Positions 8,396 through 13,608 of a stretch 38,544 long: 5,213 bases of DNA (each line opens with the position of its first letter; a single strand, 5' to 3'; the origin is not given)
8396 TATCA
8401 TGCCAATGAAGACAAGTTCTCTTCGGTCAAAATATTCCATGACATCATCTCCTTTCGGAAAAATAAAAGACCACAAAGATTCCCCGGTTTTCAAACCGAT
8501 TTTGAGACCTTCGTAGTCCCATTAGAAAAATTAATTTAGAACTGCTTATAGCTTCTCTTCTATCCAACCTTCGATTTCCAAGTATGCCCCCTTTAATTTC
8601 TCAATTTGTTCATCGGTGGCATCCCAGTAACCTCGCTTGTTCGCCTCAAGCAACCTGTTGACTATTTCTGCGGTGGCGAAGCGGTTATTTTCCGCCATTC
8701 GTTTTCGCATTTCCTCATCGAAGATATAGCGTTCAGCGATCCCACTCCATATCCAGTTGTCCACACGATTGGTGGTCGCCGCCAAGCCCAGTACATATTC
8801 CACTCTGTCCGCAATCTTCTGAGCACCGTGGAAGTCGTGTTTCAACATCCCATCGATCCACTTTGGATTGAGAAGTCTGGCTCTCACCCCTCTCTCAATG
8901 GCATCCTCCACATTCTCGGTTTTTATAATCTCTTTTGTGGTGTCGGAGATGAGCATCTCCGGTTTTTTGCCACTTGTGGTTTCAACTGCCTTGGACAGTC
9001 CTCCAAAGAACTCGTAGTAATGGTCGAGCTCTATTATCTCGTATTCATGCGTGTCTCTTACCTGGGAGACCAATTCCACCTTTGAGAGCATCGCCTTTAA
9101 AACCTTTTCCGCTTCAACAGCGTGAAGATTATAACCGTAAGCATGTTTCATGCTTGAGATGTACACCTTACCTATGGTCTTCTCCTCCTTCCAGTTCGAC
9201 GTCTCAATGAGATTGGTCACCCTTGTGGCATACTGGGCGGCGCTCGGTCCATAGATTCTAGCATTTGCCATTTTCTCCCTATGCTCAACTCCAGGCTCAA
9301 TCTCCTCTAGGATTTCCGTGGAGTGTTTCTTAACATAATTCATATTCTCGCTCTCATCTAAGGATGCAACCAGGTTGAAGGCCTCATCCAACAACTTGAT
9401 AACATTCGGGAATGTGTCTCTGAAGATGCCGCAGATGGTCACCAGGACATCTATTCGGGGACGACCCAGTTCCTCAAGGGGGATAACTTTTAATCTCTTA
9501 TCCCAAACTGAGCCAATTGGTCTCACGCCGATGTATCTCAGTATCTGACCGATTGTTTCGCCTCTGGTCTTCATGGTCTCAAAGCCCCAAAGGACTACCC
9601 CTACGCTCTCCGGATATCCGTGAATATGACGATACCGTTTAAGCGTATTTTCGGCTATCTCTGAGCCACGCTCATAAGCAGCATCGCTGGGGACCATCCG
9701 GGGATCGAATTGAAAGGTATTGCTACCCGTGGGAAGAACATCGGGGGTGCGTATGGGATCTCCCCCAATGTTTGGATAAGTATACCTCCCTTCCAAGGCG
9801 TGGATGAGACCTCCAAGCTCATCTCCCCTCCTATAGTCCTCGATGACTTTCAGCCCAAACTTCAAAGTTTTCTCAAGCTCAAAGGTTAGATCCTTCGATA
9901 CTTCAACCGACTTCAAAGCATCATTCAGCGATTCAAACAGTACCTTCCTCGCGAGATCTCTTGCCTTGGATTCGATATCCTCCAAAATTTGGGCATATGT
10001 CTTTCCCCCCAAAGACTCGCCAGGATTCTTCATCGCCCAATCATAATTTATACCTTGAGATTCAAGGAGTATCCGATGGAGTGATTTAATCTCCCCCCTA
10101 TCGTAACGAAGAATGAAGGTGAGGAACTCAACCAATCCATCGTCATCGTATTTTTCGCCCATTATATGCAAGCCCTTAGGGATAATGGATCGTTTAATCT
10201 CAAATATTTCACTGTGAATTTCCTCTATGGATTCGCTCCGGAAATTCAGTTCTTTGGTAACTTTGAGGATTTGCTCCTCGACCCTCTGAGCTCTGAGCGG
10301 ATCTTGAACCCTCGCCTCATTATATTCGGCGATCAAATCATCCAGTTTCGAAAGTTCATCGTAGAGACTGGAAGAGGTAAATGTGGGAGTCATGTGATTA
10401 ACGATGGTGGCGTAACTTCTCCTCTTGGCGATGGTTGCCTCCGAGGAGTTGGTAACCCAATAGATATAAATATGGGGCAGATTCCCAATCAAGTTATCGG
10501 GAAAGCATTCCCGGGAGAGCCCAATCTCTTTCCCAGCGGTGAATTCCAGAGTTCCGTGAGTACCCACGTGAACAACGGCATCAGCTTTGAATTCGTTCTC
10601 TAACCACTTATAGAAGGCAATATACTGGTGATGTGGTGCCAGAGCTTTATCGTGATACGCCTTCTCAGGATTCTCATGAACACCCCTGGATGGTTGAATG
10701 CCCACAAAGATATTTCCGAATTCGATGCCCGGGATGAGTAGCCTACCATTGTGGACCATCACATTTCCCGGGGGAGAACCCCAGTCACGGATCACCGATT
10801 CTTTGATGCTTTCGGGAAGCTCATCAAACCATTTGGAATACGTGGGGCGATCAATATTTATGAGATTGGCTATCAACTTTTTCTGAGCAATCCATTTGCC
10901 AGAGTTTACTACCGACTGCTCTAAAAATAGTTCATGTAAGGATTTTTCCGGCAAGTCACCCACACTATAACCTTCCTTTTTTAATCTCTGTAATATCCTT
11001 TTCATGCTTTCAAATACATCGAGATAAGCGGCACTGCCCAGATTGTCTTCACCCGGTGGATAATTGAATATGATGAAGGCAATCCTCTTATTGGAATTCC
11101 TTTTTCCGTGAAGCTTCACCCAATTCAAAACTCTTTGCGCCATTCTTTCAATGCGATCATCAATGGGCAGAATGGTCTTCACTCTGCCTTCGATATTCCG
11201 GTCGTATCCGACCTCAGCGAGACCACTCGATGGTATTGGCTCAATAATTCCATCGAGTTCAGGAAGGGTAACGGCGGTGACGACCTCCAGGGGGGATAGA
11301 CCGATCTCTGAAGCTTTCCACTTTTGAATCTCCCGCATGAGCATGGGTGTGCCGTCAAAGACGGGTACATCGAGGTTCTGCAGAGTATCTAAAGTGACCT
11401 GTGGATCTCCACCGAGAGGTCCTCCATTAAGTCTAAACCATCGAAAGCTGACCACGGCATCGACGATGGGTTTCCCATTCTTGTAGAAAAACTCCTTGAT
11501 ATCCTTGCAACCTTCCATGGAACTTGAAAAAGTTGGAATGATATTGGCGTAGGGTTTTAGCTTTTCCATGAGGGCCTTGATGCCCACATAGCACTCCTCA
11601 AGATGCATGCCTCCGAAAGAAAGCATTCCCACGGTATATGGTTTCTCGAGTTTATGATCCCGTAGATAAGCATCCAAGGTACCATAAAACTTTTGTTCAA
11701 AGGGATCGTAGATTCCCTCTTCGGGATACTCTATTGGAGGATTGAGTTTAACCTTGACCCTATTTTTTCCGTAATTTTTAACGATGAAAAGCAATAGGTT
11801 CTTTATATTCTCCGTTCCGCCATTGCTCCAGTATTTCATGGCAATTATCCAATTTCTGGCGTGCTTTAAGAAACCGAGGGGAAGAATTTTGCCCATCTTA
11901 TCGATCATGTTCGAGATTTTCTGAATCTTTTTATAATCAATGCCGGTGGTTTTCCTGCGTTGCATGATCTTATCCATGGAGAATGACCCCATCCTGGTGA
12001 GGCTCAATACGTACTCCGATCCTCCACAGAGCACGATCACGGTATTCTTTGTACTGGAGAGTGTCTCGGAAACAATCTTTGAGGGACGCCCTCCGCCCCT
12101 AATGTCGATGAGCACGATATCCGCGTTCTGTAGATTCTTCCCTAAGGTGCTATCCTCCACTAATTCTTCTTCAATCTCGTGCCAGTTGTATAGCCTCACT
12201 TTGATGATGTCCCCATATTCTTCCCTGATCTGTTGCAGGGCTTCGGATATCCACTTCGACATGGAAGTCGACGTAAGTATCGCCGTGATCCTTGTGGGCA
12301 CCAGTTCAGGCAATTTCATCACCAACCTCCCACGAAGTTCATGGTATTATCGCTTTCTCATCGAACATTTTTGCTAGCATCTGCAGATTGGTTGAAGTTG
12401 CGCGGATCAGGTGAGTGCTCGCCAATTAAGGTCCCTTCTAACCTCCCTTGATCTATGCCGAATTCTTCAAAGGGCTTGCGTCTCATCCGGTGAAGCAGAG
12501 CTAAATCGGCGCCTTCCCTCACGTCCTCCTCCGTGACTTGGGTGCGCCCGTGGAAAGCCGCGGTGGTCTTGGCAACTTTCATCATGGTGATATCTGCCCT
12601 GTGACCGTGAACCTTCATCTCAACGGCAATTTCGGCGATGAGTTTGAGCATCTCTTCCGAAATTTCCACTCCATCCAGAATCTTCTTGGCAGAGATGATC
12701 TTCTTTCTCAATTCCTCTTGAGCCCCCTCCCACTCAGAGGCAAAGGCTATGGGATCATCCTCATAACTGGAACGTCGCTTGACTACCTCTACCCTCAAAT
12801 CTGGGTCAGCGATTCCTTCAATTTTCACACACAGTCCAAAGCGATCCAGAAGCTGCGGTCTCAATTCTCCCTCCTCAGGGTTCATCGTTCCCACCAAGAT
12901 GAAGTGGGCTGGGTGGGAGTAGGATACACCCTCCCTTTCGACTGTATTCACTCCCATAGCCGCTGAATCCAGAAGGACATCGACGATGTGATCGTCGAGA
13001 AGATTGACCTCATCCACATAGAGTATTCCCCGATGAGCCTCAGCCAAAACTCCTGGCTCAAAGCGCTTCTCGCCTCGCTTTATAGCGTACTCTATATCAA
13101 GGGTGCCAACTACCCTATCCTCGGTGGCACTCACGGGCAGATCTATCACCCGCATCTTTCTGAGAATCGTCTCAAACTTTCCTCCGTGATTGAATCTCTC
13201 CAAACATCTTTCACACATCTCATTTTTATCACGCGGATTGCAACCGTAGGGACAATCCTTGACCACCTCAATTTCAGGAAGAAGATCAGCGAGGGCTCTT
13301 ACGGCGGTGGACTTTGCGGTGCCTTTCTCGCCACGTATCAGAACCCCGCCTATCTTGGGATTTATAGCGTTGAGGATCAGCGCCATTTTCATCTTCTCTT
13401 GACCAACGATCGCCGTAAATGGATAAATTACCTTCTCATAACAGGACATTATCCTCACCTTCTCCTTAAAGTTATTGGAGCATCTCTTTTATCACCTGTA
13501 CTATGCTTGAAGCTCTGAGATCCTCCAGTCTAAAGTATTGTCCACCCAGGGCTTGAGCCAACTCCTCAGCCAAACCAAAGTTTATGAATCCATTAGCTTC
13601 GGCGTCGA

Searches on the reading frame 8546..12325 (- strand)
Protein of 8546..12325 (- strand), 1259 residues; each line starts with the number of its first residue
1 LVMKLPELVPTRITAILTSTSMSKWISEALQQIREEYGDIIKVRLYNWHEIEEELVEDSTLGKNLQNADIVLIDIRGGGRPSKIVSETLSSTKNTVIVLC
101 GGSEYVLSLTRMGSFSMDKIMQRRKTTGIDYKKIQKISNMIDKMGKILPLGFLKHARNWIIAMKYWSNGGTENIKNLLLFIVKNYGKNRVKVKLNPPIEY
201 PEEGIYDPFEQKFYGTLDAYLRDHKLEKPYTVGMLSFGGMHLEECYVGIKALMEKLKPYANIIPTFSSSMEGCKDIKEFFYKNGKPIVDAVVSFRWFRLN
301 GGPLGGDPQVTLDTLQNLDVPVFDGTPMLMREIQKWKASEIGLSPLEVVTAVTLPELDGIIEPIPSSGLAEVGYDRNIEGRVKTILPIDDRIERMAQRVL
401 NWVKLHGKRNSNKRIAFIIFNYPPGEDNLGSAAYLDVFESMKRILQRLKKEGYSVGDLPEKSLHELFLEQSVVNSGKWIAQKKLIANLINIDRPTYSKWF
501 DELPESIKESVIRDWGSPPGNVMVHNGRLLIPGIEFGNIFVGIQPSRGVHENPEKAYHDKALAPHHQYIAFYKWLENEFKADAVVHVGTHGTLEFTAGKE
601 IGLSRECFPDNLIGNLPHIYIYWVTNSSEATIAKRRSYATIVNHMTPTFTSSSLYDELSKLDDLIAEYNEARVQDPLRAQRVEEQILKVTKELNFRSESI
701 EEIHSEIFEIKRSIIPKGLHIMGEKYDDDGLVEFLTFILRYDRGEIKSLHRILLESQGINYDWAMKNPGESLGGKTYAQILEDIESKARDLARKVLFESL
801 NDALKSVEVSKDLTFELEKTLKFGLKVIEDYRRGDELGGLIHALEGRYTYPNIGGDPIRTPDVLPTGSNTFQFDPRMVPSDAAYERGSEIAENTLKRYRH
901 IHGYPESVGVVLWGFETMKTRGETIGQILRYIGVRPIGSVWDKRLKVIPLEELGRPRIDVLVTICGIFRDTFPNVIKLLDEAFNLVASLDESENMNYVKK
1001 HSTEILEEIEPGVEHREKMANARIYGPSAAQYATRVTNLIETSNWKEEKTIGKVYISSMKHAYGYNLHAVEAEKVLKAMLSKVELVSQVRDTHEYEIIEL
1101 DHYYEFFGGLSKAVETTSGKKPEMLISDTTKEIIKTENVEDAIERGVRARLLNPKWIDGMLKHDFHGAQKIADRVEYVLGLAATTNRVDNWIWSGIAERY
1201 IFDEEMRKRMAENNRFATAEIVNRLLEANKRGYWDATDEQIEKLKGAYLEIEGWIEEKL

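Call 19: search_protein_families(library=pfam, proteins=[window:8546-12325:-], max_evalue=0.001)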
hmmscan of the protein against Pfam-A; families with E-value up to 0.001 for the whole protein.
window:8546-12325:- (1259 aa): 2 families
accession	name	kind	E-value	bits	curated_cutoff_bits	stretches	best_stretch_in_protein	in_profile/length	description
PF02514.21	CobN-Mg_chel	-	0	1197.1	24.5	1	164-1241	2-1090/1090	CobN/Magnesium Chelatase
PF11965.13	DUF3479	-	9.6e-08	32.8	27.4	1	15-159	4-158/159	Domain of unknown function (DUF3479)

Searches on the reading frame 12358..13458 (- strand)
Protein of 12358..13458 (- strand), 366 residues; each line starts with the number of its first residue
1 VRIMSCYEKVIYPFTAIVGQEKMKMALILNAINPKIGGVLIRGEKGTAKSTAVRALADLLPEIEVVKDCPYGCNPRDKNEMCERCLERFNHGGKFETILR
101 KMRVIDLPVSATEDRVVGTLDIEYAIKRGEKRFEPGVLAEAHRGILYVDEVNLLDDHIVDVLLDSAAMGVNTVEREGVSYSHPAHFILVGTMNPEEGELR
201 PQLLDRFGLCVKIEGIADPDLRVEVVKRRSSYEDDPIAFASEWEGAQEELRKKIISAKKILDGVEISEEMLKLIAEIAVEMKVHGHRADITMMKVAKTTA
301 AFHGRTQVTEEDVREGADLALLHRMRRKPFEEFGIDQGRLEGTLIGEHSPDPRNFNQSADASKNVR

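Call 19: search_protein_families(library=pfam, proteins=[window:12358-13458:-], max_evalue=0.001)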
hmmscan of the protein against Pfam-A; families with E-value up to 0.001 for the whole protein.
window:12358-13458:- (366 aa): 5 families
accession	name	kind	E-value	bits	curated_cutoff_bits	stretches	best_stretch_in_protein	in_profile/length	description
PF17863.7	AAA_lid_2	-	2.8e-18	65.9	22.7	1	273-332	3-63/74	AAA lid domain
PF01078.27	Mg_chelatase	-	6.7e-13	49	20.3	1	128-195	92-159/207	Magnesium chelatase, subunit ChlI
PF07728.20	AAA_5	-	1.2e-10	42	22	1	100-207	26-139/139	AAA domain (dynein-related subfamily)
PF00493.29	MCM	-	0.00015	21.4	23.3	0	129-199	108-178/224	MCM P-loop domain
PF20030.5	bpMoxR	-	0.00061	19.4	27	0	116-222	73-175/205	MoxR domain in the MoxR-vWA-beta-propeller ternary systems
